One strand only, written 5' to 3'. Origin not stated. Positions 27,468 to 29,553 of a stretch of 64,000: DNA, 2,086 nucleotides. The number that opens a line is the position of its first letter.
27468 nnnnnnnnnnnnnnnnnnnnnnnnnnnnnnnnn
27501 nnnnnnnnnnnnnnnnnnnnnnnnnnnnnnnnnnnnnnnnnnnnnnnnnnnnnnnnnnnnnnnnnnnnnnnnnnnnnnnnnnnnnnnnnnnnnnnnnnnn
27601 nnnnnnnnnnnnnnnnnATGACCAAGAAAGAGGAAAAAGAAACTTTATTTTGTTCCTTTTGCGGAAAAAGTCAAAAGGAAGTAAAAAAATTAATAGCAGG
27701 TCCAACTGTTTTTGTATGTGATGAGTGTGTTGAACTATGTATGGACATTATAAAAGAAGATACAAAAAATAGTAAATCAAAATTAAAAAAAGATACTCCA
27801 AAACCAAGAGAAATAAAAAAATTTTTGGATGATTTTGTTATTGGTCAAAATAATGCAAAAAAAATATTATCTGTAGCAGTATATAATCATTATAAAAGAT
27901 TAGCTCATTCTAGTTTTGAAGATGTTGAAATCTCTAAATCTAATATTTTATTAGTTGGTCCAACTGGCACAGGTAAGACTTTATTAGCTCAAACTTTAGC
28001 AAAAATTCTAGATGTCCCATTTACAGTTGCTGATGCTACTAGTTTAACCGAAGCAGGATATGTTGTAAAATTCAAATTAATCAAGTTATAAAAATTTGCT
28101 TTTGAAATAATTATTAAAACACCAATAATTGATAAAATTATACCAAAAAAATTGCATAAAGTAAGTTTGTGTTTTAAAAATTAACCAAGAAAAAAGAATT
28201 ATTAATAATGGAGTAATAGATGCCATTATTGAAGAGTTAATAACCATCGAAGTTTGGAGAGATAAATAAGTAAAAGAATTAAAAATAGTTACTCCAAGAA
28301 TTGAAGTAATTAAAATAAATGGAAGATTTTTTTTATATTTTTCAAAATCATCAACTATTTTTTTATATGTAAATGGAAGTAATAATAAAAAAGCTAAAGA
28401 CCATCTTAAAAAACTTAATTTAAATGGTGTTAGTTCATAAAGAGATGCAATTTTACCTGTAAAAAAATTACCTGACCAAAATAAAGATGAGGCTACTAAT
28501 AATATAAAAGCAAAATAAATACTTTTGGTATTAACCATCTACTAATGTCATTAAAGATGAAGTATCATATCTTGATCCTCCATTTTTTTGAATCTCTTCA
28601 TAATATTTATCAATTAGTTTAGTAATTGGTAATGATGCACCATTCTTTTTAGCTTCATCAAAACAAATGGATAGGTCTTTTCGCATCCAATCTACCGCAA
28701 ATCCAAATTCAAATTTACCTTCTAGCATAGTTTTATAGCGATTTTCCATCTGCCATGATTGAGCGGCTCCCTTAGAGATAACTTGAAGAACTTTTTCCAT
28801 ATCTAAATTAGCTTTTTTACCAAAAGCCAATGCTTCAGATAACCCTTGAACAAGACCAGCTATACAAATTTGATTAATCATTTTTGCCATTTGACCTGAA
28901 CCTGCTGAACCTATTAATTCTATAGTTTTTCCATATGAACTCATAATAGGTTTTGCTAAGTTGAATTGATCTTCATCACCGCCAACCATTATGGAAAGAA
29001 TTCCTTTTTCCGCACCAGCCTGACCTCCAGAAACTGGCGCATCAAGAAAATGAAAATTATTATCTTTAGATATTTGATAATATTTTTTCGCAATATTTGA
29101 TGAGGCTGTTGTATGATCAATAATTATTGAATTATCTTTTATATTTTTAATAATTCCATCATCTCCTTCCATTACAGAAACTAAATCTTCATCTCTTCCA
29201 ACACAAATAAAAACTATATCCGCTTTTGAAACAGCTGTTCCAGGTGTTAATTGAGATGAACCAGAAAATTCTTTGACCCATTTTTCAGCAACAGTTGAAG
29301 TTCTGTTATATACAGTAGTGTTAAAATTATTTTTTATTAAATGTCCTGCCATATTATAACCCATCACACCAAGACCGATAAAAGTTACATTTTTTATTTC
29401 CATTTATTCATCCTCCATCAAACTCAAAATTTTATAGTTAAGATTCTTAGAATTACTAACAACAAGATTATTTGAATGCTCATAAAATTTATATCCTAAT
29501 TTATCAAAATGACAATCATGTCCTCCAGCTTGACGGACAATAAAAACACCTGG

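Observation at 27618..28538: clpX truncated after Walker A and fused head-on to a truncated EamA transporter gene (breakpoint near 28065-28069)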

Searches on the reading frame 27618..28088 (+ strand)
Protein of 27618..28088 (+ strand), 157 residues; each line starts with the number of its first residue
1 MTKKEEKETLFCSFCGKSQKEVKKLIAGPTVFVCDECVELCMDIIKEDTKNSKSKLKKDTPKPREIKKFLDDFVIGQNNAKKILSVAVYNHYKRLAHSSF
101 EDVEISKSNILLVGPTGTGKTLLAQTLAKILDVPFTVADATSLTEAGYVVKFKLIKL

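Call 6: find_encoding_contigs(protein=window:27618-28088:+, flank=10000, max_places=10)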
Protein seq(157 aa) (157 aa): no gene with exactly this product is on record in the collection.

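Call 7: search_protein_families(library=pfam, proteins=[window:27618-28088:+])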
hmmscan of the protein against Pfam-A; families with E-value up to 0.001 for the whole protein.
window:27618-28088:+ (157 aa): 11 families
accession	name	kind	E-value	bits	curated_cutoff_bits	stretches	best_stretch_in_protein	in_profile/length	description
PF06689.19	zf-C4_ClpX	-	2e-19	69.6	27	1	11-47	2-39/39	ClpX C4-type zinc finger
PF00004.35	AAA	-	2e-07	32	21.2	1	110-146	1-37/131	ATPase family associated with various cellular activities (AAA)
PF07724.20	AAA_2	-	3.3e-07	30.9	27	1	107-151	3-50/166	AAA domain (Cdc48 subfamily)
PF01078.27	Mg_chelatase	-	9.2e-06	25.6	20.3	1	107-132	22-47/207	Magnesium chelatase, subunit ChlI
PF05496.18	RuvB_N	-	1.9e-05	24.9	27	1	69-149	5-75/159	Holliday junction DNA helicase RuvB P-loop domain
PF07728.20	AAA_5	-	2.7e-05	24.6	22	1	109-140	1-33/139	AAA domain (dynein-related subfamily)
PF13401.12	AAA_22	-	0.0001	23.1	27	1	107-144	5-45/130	AAA domain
PF13191.12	AAA_16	-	0.00023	22.2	32.6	1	97-132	13-49/167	AAA ATPase domain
PF01695.23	IstB_IS21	-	0.00029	20.9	24.1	1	106-128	91-113/238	IstB-like ATP binding protein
PF06068.19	TIP49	-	0.00045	19.9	23.8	1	72-142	24-87/347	TIP49 P-loop domain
PF12775.13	AAA_7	-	0.00047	20.2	25.8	1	106-132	32-58/181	P-loop containing dynein motor region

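Call 8: find_related_loci(query=window:27618-28064:+, collection=genome_contigs, flank=10000)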
Query seq(149 aa) (149 aa) in genome_contigs; peptide patterns used: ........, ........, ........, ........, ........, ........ (x = any residue, [..] = any of these).
600 stretches matched a pattern (row limit reached: there are more); 434 encode a relative of the query (tblastn E <= 1e-3); the best 80 are kept; 80 distinct loci.
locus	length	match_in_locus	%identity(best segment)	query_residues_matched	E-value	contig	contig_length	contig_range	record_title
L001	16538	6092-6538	87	1-149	9e-87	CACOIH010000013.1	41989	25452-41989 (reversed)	MAG: uncultured Alphaproteobacteria bacterium isolate AH-321-J05 genome assembly, contig: AH-321-J05_NODE_13, whole geno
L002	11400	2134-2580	87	1-149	7e-86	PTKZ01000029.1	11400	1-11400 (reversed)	MAG: Alphaproteobacteria bacterium MarineAlpha5_Bin5 CFH15_29, whole genome shotgun sequence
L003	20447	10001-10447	90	1-149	2e-82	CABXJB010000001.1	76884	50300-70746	MAG: uncultured Alphaproteobacteria bacterium isolate AG-319-E03 genome assembly, contig: AG-319-E03_NODE_1, whole genom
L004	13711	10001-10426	83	8-149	3e-79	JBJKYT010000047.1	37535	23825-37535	MAG: Alphaproteobacteria bacterium isolate LRMED-201 HIMB59-LRMED-201-C3041, whole genome shotgun sequence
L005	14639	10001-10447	79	1-149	3e-79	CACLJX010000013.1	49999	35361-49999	MAG: uncultured Alphaproteobacteria bacterium isolate AG-464-G03 genome assembly, contig: AG-464-G03_NODE_13, whole geno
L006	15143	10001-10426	82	8-149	2e-78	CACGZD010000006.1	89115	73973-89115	uncultured Alphaproteobacteria bacterium isolate AG-426-I04 genome assembly, contig: AG-426-I04_NODE_6, whole genome sho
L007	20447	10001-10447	86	1-149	2e-78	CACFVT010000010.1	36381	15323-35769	uncultured Alphaproteobacteria bacterium isolate AG-414-M20 genome assembly, contig: AG-414-M20_NODE_10, whole genome sh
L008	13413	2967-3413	85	1-149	2e-77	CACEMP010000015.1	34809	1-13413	uncultured Alphaproteobacteria bacterium isolate AG-905-O21 genome assembly, contig: AG-905-O21_NODE_15, whole genome sh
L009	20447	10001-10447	84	1-149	6e-76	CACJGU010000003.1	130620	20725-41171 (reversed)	MAG: uncultured Alphaproteobacteria bacterium isolate AG-915-C06 genome assembly, contig: AG-915-C06_NODE_3, whole genom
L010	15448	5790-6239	83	1-149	5e-76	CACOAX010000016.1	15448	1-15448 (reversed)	MAG: uncultured Alphaproteobacteria bacterium isolate AH-287-M11 genome assembly, contig: AH-287-M11_NODE_16, whole geno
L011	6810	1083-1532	83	1-149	1e-75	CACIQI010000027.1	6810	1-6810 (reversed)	uncultured Alphaproteobacteria bacterium isolate AG-913-M07 genome assembly, contig: AG-913-M07_NODE_27, whole genome sh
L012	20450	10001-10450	83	1-149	1e-75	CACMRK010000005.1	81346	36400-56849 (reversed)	MAG: uncultured Alphaproteobacteria bacterium isolate AG-892-B03 genome assembly, contig: AG-892-B03_NODE_5, whole genom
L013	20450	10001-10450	83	1-149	1e-75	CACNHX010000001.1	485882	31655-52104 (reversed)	MAG: uncultured Alphaproteobacteria bacterium isolate AG-893-A21 genome assembly, contig: AG-893-A21_NODE_1, whole genom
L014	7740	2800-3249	83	1-149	3e-75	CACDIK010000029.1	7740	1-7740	uncultured Alphaproteobacteria bacterium isolate AG-903-O20 genome assembly, contig: AG-903-O20_NODE_29, whole genome sh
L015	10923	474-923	83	1-149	2e-75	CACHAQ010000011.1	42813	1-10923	uncultured Alphaproteobacteria bacterium isolate AG-426-J10 genome assembly, contig: AG-426-J10_NODE_11, whole genome sh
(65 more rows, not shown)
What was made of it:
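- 27 of the 32 closest genome records are single-cell amplified genomes (AG-/AH- isolates, call 8).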

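Call 23: list_cluster_members(proteins=[window:27618-28088:+, window:28089-28538:-, window:28534-29403:-, window:30204-31043:-, window:31050-32411:-, window:24191-25345:-, window:23853-24191:-, window:27007-27615:+])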
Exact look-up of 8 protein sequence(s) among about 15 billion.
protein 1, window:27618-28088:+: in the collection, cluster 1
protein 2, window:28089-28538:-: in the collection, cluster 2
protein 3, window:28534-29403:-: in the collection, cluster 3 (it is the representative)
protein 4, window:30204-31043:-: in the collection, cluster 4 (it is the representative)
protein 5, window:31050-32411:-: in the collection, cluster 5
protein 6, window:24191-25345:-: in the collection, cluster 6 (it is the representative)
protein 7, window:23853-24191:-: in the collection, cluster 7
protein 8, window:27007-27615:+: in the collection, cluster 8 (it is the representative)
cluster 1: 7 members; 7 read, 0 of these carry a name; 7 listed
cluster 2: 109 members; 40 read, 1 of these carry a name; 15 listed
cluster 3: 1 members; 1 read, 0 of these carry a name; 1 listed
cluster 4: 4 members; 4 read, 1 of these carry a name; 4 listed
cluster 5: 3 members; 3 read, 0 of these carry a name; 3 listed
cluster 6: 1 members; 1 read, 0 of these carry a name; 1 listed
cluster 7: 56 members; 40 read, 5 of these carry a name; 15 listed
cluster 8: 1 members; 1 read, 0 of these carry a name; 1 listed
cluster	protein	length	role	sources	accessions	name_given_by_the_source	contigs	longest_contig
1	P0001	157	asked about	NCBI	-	-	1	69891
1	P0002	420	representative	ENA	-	-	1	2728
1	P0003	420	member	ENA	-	-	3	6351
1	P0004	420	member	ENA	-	-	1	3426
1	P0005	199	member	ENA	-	-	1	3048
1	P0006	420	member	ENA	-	-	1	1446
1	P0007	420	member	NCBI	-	-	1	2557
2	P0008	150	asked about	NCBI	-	-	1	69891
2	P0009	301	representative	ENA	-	-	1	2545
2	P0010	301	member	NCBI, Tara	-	strand:- start:1846 stop:2751 length:906 start_codon:yes stop_codon:yes gene_type:complete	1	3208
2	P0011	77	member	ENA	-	-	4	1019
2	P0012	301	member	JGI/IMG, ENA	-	-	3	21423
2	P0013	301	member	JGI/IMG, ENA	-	-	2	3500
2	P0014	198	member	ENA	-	-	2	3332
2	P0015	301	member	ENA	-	-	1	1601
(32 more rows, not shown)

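Call 24: find_encoding_contigs(protein=P0003, flank=10000, max_places=6)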
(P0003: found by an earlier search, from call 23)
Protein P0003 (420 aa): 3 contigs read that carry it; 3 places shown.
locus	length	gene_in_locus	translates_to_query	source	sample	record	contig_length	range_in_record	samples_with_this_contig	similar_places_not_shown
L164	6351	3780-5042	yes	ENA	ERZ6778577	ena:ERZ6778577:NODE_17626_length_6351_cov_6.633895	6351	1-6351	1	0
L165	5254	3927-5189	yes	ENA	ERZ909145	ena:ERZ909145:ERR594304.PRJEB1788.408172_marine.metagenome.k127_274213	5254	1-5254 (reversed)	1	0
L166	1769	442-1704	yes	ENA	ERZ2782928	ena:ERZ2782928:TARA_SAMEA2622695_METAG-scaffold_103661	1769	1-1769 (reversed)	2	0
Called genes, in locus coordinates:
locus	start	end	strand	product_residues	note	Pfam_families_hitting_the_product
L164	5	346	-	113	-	PF00543:P-II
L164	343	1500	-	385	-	PF00155:Aminotran_1_2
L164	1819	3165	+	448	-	PF05697:Trigger_N, PF05698:Trigger_C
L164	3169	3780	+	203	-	PF00574:CLP_protease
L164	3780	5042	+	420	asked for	PF06689:zf-C4_ClpX, PF00493:MCM (weak), PF05496:RuvB_N (weak), PF01078:Mg_chelatase (faint), PF07724:AAA_2, PF00004:AAA, PF07728:AAA_5 (weak), PF10431:ClpB_D2-small, +1 more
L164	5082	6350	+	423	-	?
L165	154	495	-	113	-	PF00543:P-II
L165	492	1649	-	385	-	PF00155:Aminotran_1_2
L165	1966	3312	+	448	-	PF05697:Trigger_N, PF05698:Trigger_C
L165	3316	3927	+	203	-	PF00574:CLP_protease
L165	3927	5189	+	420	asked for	PF06689:zf-C4_ClpX, PF00493:MCM (weak), PF05496:RuvB_N (weak), PF01078:Mg_chelatase (faint), PF07724:AAA_2, PF00004:AAA, PF07728:AAA_5 (weak), PF10431:ClpB_D2-small, +1 more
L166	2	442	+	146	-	?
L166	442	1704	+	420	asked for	PF06689:zf-C4_ClpX, PF00493:MCM (weak), PF05496:RuvB_N (weak), PF01078:Mg_chelatase (faint), PF07724:AAA_2, PF00004:AAA, PF07728:AAA_5 (weak), PF10431:ClpB_D2-small, +1 more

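Call 25: find_encoding_contigs(protein=P0012, flank=10000, max_places=6)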
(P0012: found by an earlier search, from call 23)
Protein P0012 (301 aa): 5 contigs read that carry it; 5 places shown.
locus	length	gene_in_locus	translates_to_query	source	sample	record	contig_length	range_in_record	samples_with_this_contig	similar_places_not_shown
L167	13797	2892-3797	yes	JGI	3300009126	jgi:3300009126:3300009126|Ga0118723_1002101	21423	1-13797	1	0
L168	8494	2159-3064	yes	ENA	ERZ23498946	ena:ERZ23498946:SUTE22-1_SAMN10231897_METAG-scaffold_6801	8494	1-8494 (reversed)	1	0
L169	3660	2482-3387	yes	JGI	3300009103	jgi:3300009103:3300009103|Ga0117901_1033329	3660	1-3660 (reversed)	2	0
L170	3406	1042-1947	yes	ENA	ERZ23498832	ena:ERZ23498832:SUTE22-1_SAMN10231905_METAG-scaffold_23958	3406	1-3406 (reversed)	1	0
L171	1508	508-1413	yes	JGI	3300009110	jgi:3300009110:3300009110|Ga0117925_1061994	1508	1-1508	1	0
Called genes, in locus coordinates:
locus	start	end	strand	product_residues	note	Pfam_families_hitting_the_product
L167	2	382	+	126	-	?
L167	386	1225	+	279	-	PF01063:Aminotran_4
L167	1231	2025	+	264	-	PF00459:Inositol_P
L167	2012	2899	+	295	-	PF01488:Shikimate_DH (weak), PF03446:NAD_binding_2, PF03807:F420_oxidored, PF14833:NAD_binding_11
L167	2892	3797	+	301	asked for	PF00892:EamA, PF03151:TPT (faint), PF00892:EamA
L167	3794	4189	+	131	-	PF01641:SelR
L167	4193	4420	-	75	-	-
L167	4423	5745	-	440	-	PF03051:Peptidase_C1_2, PF00112:Peptidase_C1 (weak)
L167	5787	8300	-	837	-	PF01751:Toprim, PF01131:Topoisom_bac, PF01396:Zn_ribbon_Top1, PF13368:Toprim_C_rpt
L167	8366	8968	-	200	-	PF02660:G3P_acyltransf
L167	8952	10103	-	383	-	PF02729:OTCace_N, PF00185:OTCace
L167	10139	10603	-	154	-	PF03652:RuvX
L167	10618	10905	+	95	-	PF02686:GatC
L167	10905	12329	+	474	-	PF01425:Amidase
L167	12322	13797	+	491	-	PF02934:GatB_N, PF02637:GatB_Yqey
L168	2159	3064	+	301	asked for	PF00892:EamA, PF03151:TPT (faint), PF00892:EamA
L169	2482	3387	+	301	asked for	PF00892:EamA, PF03151:TPT (faint), PF00892:EamA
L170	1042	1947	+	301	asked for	PF00892:EamA, PF03151:TPT (faint), PF00892:EamA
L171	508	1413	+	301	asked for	PF00892:EamA, PF03151:TPT (faint), PF00892:EamA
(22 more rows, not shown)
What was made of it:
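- On EamA / DMT transporter: Relatives of 301 aa carry two (call 25).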

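Call 46: find_encoding_contigs(protein=P0004, flank=10000, max_places=5)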
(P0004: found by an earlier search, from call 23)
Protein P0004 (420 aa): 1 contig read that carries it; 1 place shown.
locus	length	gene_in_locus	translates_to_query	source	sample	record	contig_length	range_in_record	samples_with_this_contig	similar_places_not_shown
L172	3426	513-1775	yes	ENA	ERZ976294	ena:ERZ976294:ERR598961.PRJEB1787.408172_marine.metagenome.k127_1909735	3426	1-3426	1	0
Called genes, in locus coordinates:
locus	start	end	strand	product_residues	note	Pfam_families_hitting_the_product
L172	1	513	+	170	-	?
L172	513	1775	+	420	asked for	PF06689:zf-C4_ClpX, PF00493:MCM (weak), PF05496:RuvB_N (weak), PF01078:Mg_chelatase (faint), PF07724:AAA_2, PF00004:AAA, PF07728:AAA_5 (weak), PF10431:ClpB_D2-small, +1 more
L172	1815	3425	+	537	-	?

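Call 47: find_encoding_contigs(protein=P0013, flank=10000, max_places=5)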
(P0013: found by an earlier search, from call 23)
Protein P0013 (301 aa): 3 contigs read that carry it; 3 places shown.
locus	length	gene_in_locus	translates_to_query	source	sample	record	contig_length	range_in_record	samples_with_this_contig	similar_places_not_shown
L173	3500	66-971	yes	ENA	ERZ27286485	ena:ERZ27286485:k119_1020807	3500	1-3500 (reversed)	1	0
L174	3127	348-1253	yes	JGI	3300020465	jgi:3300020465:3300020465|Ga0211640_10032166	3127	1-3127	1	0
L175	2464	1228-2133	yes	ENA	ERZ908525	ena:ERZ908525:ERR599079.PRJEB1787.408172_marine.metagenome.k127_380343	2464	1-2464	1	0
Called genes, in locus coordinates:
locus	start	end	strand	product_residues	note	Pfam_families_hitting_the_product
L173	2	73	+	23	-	?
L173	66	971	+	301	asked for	PF00892:EamA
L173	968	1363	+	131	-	PF01641:SelR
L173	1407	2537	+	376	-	PF07690:MFS_1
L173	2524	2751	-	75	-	-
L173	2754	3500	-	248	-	?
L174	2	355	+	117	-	?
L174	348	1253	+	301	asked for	PF00892:EamA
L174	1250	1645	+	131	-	PF01641:SelR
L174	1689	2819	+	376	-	PF07690:MFS_1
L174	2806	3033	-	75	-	-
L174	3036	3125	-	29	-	?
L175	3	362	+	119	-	?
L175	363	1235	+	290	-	PF01488:Shikimate_DH (weak), PF03446:NAD_binding_2, PF03807:F420_oxidored, PF14833:NAD_binding_11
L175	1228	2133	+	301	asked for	PF00892:EamA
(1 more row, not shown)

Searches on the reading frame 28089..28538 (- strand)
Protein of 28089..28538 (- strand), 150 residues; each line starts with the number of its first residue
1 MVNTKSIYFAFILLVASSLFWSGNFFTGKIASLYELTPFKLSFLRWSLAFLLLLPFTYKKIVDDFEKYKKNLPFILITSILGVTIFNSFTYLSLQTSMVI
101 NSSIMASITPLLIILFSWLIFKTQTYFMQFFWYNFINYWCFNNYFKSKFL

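Call 7: search_protein_families(library=pfam, proteins=[window:28089-28538:-])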
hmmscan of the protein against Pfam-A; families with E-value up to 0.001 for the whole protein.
window:28089-28538:- (150 aa): 1 family
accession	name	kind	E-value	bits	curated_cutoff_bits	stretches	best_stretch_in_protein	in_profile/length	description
PF00892.27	EamA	-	1e-14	55.4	28.2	1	10-131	3-121/135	EamA-like transporter family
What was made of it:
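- Checked: On the minus strand, 28538->28061 encodes the first EamA domain of a DMT transporter (Pfam EamA 1e-14, call 7).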

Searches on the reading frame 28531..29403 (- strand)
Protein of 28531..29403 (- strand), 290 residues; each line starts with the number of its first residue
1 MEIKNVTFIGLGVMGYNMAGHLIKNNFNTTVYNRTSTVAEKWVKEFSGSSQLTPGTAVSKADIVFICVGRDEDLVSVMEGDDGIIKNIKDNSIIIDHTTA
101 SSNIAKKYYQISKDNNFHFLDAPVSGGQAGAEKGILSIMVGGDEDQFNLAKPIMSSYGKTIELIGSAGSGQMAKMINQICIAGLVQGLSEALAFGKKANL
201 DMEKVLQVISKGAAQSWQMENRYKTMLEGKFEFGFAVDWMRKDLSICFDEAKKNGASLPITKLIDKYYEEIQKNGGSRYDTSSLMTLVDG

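Call 7: search_protein_families(library=pfam, proteins=[window:28531-29403:-])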
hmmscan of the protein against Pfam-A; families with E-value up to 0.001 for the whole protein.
window:28531-29403:- (290 aa): 4 families
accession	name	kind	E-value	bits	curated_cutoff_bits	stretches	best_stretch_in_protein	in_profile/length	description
PF03446.21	NAD_binding_2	-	2.2e-47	161.5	21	1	6-165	2-161/161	NAD binding domain of 6-phosphogluconate dehydrogenase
PF14833.11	NAD_binding_11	-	1.1e-33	116.6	30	1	168-287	1-121/122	NAD-binding of NADP-dependent 3-hydroxyisobutyrate dehydrogenase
PF03807.23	F420_oxidored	-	4.4e-08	34.1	21.6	1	6-96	2-90/94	NADP oxidoreductase coenzyme F420-dependent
PF01488.26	Shikimate_DH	-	9.2e-08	32.7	24.3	1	4-96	13-110/138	Shikimate / quinate 5-dehydrogenase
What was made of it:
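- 28531..29403 (-): 3-hydroxyisobutyrate-dehydrogenase-like gene, the normal upstream neighbour of EamA. It shows that the right arm keeps the synteny of relatives. Pfam NAD_binding_2 and NAD_binding_11 (call 7).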

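Call 15: find_encoding_contigs(protein=window:28534-29403:-, flank=10000, max_places=10)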
Protein window:28534-29403:- (290 aa): no gene with exactly this product is on record in the collection.
